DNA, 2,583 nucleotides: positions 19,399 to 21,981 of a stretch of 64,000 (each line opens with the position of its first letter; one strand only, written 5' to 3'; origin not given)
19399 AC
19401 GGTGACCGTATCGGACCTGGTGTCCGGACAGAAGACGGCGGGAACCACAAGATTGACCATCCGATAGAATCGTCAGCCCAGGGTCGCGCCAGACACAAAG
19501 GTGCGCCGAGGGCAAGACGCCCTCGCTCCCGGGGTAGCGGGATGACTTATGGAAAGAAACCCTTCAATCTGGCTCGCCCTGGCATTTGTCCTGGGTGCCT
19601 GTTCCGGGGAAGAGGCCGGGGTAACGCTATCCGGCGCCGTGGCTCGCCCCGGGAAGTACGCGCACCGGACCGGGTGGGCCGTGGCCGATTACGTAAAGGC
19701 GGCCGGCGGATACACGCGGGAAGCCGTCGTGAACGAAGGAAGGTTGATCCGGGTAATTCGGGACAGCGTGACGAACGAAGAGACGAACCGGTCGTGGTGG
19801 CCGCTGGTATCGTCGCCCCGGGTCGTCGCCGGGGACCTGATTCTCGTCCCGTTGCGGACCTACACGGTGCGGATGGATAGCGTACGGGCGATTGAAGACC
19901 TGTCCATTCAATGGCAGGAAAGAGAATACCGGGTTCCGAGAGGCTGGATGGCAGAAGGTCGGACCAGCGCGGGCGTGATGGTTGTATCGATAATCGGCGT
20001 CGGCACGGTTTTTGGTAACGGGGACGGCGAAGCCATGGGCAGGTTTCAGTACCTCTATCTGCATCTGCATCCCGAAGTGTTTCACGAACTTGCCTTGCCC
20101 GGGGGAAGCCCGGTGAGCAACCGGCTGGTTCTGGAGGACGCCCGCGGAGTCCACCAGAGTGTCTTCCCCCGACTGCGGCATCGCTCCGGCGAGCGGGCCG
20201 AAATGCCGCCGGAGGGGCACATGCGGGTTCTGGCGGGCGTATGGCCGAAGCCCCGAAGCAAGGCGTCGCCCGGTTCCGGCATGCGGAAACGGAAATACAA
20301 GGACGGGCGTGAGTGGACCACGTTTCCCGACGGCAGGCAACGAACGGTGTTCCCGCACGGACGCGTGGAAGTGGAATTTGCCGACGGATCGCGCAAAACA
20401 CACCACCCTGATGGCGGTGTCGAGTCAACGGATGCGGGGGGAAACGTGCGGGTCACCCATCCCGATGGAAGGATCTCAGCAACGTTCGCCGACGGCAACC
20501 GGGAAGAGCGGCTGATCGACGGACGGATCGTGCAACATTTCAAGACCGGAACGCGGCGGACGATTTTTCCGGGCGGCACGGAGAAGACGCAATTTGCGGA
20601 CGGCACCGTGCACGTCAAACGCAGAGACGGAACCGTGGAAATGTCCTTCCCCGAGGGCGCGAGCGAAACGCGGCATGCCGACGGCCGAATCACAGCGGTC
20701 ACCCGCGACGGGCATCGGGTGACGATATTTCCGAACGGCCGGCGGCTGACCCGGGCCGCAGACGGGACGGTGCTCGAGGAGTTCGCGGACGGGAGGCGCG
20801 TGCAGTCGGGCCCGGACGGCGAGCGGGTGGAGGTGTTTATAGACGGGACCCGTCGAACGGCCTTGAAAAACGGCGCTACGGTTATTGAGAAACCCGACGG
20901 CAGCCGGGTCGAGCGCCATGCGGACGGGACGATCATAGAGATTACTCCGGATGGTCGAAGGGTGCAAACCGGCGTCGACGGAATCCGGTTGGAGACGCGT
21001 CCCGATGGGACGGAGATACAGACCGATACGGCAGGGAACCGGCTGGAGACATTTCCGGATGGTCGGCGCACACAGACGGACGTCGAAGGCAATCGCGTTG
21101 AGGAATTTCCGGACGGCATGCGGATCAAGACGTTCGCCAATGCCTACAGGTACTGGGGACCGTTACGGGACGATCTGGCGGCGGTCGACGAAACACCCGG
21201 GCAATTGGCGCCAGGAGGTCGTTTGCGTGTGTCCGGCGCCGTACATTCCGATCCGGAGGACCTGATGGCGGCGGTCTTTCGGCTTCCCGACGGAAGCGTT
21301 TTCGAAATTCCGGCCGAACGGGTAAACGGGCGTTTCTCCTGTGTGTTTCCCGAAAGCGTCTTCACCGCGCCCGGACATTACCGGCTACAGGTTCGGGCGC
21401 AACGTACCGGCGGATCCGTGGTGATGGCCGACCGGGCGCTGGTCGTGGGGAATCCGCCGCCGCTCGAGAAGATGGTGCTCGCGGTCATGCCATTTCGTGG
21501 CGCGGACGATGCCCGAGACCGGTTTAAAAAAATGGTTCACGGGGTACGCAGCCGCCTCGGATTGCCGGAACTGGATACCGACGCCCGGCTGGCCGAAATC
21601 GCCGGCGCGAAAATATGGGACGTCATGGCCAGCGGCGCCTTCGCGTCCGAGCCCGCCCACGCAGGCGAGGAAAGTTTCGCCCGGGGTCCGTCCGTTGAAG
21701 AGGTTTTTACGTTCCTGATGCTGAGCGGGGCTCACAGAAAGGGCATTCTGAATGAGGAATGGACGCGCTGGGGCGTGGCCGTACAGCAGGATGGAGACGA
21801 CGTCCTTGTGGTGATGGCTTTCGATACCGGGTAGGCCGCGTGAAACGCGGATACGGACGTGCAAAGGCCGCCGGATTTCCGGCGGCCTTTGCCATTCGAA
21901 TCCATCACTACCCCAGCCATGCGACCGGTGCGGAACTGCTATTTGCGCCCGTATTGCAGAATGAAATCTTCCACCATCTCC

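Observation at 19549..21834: Bacterial lipoprotein built from ~30 tandem TCP10/CENPJ G-box-like repeats, flanked by SLBB and CAP domains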

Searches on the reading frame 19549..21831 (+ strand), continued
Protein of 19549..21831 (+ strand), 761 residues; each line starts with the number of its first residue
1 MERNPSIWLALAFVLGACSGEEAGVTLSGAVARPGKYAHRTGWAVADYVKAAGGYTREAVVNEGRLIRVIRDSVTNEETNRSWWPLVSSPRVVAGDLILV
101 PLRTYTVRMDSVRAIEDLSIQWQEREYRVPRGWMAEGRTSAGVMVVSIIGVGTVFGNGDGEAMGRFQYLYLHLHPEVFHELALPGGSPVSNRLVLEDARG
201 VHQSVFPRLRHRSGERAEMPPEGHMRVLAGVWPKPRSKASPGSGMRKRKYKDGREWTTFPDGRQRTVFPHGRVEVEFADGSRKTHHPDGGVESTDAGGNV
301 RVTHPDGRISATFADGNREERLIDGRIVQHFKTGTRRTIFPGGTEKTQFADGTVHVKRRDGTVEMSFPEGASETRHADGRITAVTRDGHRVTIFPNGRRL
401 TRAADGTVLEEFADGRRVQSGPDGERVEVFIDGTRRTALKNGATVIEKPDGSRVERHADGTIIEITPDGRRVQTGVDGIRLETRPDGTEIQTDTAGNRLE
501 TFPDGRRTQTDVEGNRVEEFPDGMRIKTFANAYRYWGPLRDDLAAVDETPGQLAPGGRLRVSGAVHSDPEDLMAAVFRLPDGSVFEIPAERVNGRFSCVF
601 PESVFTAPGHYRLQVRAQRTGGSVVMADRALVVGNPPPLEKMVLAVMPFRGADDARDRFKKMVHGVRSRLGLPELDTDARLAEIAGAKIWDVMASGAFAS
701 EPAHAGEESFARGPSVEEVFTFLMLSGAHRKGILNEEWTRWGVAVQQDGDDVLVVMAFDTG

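Call 70: list_cluster_members(proteins=[P0001, P0006, P0015, P0025, P0050, P0053])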
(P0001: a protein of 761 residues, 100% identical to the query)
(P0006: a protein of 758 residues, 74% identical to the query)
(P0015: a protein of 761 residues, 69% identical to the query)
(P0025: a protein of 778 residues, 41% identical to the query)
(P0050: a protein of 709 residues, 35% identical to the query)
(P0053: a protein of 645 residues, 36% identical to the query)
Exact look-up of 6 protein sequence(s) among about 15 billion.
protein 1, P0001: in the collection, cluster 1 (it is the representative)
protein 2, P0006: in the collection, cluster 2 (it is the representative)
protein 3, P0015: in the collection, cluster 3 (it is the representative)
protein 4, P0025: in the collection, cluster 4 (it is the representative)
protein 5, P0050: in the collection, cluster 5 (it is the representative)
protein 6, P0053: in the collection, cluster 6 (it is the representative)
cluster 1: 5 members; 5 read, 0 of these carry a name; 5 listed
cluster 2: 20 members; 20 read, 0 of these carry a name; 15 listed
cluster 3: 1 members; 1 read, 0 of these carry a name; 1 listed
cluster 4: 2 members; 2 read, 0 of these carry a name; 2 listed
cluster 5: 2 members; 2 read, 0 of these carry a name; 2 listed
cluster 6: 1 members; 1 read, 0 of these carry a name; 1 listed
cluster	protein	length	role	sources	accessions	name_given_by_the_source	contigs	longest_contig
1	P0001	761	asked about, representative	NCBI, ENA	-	-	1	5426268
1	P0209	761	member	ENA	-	-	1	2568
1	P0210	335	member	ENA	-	-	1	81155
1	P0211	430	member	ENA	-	-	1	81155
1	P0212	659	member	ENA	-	-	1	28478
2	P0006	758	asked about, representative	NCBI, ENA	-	-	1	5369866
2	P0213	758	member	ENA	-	-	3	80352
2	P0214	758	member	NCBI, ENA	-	-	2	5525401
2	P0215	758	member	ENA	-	-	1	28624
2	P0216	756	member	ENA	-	-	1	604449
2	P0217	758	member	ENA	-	-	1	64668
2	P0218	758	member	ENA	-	-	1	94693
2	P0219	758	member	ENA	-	-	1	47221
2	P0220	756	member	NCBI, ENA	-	-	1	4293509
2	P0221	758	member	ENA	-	-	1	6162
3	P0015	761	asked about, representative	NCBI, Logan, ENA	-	-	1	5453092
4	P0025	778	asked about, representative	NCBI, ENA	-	-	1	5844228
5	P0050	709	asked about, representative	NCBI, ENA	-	-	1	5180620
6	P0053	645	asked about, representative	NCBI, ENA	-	-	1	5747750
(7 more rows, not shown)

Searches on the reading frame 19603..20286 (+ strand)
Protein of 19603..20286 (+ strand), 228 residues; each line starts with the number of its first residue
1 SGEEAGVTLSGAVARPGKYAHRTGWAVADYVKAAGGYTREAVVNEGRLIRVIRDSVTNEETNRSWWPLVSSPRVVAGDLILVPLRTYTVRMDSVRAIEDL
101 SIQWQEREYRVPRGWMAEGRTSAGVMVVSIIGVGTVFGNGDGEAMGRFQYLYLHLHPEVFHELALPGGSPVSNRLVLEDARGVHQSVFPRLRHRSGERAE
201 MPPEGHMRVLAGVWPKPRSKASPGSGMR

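Call 48: predict_structure(alignment_id=A2)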
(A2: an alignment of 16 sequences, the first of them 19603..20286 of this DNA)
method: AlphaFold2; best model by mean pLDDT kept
length: 228 residues; sequences in the alignment: 16
mean_pLDDT: 89.1   pTM: 0.77
mean pLDDT of the five models: 89.1, 88.9, 88.5, 87.6, 87.0
residues with pLDDT >= 90: 169; 70-90: 40; 50-70: 11; < 50: 8
segments of 3 or more residues with pLDDT < 50: 223-228
pLDDT, mean of each block of 10 residues (from residue 1): 75 96 95 96 95 82 91 95 96 94 95 95 95 92 91 96 82 90 92 90 95 70 44
secondary structure, 60 per line:
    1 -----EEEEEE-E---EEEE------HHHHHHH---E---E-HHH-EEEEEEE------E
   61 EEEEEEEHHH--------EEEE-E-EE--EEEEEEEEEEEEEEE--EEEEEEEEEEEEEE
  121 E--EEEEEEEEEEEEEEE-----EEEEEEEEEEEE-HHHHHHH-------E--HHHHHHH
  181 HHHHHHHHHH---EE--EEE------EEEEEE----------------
elements in order: E6-11 E17-20 H27-33 E47-53 E60-67 E79-82 E90-104 E107-121 E124-138 E144-155 H157-163 H174-190 E198-200 E207-212

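Call 53: search_protein_representatives(alignment_id=A2)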
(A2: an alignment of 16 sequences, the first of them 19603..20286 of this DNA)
Query: 16 sequences, 226 profile positions. Proteins with E-value up to 0.001 (for the whole library): 11935; up to 1e-10: 5603; up to 1e-30: 858. The best 150 are listed.
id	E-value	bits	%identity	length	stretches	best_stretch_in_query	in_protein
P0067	4.9e-125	431.6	-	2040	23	7-83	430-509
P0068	7.4e-121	417.9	-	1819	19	3-84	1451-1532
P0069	7.7e-117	404.8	-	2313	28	6-83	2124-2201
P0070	8.8e-106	368.6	-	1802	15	4-72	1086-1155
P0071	1.9e-97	341.4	-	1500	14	3-85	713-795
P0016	1.4e-92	325.5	-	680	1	2-226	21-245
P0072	1.4e-91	322.2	-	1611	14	3-66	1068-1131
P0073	2.0e-91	321.6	-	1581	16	3-84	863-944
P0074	4.2e-89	314.1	-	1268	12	3-83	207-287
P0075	1.3e-88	312.4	-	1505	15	3-88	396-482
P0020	5.1e-88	310.5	-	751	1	2-226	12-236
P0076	1.3e-87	309.2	-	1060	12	6-84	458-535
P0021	1.4e-83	296.0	-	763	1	2-226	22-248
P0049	1.8e-83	295.7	-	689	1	2-225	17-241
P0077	5.6e-83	294.0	-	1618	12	3-54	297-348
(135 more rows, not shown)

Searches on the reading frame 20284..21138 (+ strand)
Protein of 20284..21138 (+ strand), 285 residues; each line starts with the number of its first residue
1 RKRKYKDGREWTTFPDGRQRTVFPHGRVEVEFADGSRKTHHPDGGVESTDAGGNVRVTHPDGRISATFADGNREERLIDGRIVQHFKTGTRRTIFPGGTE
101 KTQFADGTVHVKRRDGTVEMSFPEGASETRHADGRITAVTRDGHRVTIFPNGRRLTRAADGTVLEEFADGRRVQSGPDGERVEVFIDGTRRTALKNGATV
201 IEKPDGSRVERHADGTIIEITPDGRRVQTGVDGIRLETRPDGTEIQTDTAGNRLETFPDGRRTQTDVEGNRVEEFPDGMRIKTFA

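Call 45: find_homologous_proteins(query=window:20284-21138:+, max_evalue=0.001)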
Query window:20284-21138:+ (285 aa): 8 proteins with E <= 0.001 among 4542 candidates.
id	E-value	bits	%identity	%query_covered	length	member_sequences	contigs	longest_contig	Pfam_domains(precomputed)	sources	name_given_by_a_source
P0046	4.4e-51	192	47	69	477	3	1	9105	PF10531.16,PF07202.19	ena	-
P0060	1.0e-33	135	55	46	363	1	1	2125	PF07202.19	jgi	jgi:hypothetical protein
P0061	8.0e-21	93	98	18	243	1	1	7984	-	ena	-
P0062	4.9e-14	71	68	21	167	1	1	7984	PF07202.19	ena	-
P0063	5.9e-13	67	59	22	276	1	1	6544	PF07202.19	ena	-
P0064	6.3e-12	64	38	42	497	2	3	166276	PF13614.13,PF07202.19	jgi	jgi:Mrp family chromosome partitioning ATPase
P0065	8.0e-10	57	55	22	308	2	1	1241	PF07202.19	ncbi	-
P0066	2.4e-6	45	30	42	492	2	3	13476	PF07202.19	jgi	jgi:centromere protein J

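Call 76: find_homologous_proteins(query=A3, max_evalue=0.000001)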
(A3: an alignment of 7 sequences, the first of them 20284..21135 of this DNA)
Query A3 (7 sequences) (284 aa, profile of the alignment): 32 proteins with E <= 0.000001 among 8000 candidates.
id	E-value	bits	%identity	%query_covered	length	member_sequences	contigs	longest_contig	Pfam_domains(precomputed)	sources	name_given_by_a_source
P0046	3.7e-87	310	47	70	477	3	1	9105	PF10531.16,PF07202.19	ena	-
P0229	1.5e-74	269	42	87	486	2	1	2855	PF07202.19,PF00188.33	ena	-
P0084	6.1e-64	234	45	66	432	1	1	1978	PF07202.19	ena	-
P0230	2.3e-45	173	45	56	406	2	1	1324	PF07202.19,PF00188.33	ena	-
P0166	3.1e-43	166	52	39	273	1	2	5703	PF07202.19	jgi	jgi:hypothetical protein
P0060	1.7e-42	164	55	46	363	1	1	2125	PF07202.19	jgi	jgi:hypothetical protein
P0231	2.7e-22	97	31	50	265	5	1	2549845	PF07202.19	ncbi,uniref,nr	ncbi:PREDICTED: centromere protein J-like isoform X2 [Acropora digitifera]|uniref:centromere protein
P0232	4.1e-22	97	28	78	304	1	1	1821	PF11525.14,PF07202.19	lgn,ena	-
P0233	8.6e-22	96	28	67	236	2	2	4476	PF07202.19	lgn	-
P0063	3.0e-21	94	59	23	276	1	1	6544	PF07202.19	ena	-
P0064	1.7e-20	91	38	42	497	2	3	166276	PF13614.13,PF07202.19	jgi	jgi:Mrp family chromosome partitioning ATPase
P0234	2.1e-20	91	29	53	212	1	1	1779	PF07202.19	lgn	-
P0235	6.8e-20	90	31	48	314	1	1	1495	PF07202.19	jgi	-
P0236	4.3e-19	87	30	53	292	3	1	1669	PF07202.19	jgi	jgi:centromere protein J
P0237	1.6e-17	82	30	49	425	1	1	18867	PF07202.19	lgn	-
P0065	2.4e-17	81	55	22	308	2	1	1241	PF07202.19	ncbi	-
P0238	1.9e-16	78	32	46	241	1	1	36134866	PF07202.19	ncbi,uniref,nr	ncbi:hypothetical protein Q5P01_004671 [Channa striata]|uniref:Centromere protein J C-terminal domai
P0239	7.1e-16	76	29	46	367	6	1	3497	PF07202.19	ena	-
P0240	2.2e-15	75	34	48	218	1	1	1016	PF07202.19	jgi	-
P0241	5.1e-15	74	31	46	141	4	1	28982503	PF07202.19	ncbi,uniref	ncbi:centrosomal P4.1-associated protein-like [Porites lutea]|uniref:centrosomal P4.1-associated pro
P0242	1.4e-14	72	30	49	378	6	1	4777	PF07202.19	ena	-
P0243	1.8e-13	68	42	23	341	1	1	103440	PF07202.19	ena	-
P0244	6.0e-13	67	29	39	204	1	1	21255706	PF07202.19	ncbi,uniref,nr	ncbi:centromere protein J isoform X1 [Hippoglossus stenolepis]|uniref:centromere protein J isoform X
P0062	2.5e-12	65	68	21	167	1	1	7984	PF07202.19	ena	-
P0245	3.0e-12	64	29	39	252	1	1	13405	PF07202.19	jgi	jgi:hypothetical protein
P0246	8.8e-9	53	37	27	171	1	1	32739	PF07202.19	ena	-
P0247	1.8e-8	52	25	37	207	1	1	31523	PF07202.19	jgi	jgi:hypothetical protein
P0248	4.9e-8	51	38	30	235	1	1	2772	PF07202.19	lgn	-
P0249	1.7e-7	49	25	33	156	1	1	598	PF07202.19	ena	-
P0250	2.7e-7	48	28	58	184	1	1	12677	PF07202.19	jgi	jgi:hypothetical protein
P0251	5.7e-7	47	33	48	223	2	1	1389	PF07202.19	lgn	-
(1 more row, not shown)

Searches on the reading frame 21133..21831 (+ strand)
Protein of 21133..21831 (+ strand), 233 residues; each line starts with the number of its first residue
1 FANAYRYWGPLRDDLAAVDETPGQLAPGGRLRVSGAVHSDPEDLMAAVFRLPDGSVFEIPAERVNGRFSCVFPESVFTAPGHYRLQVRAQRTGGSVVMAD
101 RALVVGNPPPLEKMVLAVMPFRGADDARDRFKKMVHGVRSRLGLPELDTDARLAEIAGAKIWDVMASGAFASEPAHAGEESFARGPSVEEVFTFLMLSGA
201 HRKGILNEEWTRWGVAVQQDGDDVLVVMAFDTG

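Call 65: search_solved_structures(query=window:21133-21831:+, max_evalue=1, show_alignments=2)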
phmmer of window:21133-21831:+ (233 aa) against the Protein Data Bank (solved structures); distinct sequences matched with E-value up to 1: 0.
